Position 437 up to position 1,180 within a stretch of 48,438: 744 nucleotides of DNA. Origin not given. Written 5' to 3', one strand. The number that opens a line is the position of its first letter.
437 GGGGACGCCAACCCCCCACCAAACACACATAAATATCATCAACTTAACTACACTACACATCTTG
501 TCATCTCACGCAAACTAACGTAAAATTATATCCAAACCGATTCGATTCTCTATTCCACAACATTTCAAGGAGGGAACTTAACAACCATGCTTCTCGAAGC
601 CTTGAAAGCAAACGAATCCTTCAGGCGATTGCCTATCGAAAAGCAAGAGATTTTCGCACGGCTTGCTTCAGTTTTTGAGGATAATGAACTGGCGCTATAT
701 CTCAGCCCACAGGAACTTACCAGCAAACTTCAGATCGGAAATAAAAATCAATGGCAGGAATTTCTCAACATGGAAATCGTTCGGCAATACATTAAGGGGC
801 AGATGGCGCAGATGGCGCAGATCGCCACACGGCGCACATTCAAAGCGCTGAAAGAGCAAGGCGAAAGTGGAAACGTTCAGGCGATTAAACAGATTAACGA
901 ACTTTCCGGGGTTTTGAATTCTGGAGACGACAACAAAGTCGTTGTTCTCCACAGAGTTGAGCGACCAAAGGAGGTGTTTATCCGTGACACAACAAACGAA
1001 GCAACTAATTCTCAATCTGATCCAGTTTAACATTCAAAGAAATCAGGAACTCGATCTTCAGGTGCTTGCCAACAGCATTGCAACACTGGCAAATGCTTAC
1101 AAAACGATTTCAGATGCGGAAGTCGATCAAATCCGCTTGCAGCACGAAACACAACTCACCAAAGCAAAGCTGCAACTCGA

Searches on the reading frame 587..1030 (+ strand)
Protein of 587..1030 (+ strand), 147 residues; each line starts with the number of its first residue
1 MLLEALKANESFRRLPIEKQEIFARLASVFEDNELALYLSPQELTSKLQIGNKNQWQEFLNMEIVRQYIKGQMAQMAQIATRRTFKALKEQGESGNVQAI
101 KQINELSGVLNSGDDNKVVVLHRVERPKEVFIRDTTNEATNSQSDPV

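Call 13: search_protein_families(library=phrogs, proteins=[window:587-1030:+], max_evalue=0.01)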
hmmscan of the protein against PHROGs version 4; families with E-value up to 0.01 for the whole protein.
window:587-1030:+ (147 aa): 0 families

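Call 57: find_homologous_proteins(query=window:587-1030:+, max_evalue=0.001)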
Query window:587-1030:+ (147 aa): 24 proteins with E <= 0.001 among 42 candidates.
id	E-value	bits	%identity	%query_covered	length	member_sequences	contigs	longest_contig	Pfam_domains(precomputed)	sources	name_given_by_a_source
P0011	1.7e-85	301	98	100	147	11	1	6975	-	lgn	-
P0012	3.4e-56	207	76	88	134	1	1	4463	-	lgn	-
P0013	2.2e-51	191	68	88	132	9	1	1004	-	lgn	-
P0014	2.1e-48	181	61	88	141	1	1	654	-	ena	-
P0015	2.7e-47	178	64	87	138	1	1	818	-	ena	-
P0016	7.3e-41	157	53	97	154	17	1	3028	-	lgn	-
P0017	1.7e-39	153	55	86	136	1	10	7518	-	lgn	-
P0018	6.5e-39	151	55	85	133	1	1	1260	-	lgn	-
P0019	1.5e-37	146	99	51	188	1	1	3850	PF05119.18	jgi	-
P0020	6.5e-36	141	56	86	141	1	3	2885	-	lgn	-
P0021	7.0e-35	138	52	88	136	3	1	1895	-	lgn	-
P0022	7.1e-35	138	52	86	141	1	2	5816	-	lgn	-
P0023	1.1e-34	137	50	95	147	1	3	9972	-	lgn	-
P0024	7.9e-33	131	51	87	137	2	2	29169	-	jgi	jgi:hypothetical protein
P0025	1.2e-32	130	49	87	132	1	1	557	-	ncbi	-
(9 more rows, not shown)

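Call 58: find_encoding_contigs(protein=P0012, flank=4000)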
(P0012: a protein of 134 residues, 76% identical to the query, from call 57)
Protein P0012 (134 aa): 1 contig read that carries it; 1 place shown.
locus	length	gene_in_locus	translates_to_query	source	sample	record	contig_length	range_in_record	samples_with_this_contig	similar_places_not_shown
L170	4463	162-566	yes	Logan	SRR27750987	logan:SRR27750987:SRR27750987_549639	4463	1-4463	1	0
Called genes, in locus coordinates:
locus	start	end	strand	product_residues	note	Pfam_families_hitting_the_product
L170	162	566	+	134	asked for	-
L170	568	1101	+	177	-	-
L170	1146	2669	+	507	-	PF04466:Terminase_3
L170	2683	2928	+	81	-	PF11195:Tad2-like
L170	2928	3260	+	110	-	-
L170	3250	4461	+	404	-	?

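Call 59: find_encoding_contigs(protein=P0017, flank=5000, max_places=10)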
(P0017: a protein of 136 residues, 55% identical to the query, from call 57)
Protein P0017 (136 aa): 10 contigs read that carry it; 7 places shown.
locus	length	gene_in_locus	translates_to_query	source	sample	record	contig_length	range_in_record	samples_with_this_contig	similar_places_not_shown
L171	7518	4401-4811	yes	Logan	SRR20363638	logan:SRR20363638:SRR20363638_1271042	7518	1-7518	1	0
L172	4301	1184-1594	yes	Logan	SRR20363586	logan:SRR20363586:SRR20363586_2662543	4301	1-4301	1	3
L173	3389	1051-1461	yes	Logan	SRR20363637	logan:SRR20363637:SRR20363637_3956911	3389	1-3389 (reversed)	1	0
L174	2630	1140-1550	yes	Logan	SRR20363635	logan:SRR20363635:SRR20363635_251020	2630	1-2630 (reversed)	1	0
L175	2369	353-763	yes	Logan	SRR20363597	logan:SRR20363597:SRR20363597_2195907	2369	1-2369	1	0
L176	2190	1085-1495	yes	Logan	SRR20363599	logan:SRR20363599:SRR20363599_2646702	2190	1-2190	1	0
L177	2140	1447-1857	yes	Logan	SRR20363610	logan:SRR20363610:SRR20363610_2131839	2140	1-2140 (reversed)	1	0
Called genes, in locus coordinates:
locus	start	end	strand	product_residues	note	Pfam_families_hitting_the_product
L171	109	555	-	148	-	PF00692:dUTPase, PF22769:DCD (weak)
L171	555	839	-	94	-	-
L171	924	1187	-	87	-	-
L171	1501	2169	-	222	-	PF02768:DNA_pol3_beta_3 (weak)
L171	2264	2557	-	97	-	-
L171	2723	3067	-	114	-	-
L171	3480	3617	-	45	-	-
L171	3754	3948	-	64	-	-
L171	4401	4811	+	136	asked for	-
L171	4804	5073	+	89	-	PF13876:Phage_gp49_66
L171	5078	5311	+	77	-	-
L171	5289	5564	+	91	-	PF11195:Tad2-like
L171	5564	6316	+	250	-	-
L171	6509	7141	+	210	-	PF02562:PhoH, PF13604:AAA_30 (faint)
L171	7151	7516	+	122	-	?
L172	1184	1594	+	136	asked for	-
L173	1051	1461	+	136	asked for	-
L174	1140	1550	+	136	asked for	-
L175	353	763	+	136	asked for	-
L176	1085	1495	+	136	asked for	-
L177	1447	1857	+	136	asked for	-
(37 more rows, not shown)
